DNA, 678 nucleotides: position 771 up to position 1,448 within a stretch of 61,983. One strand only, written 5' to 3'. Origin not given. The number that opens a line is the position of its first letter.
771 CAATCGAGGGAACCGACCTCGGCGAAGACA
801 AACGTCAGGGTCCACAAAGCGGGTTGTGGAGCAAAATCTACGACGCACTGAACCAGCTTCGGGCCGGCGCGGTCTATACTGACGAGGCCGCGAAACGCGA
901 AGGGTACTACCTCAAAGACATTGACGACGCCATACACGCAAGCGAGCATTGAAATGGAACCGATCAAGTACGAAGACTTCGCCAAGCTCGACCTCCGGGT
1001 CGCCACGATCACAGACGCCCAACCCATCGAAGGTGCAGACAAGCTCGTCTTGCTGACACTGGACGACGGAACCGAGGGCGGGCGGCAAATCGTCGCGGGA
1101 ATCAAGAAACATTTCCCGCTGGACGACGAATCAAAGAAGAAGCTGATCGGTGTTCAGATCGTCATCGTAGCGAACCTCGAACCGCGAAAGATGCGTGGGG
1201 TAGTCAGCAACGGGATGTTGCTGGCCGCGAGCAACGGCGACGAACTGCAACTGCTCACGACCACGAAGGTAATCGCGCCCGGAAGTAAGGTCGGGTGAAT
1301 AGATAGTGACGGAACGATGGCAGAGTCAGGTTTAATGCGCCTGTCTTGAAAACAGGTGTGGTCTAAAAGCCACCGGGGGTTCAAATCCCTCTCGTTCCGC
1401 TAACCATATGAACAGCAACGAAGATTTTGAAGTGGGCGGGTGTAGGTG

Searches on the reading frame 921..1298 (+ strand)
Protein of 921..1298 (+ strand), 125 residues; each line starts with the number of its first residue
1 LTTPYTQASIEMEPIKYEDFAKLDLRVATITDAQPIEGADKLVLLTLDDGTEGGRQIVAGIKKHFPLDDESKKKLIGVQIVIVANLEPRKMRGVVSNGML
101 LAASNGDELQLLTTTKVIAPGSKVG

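Call 52: search_protein_families(library=pfam, proteins=[window:921-1298:+], max_evalue=0.001)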
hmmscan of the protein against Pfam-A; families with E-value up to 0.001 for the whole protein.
window:921-1298:+ (125 aa): 1 family
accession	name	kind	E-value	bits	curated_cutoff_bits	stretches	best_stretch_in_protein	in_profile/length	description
PF01588.26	tRNA_bind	-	8e-24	84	27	1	25-123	1-96/96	Putative tRNA binding domain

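Call 91: search_protein_families(library=phrogs, proteins=[window:921-1298:+], max_evalue=0.01)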
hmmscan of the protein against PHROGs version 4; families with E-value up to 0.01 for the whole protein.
window:921-1298:+ (125 aa): 2 families
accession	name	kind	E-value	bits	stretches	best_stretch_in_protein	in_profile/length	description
phrog_24194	-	unknown function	5.7e-23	82.4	1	2-124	252-369/370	-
phrog_8598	-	unknown function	8e-23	81.9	1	3-124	563-679/680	-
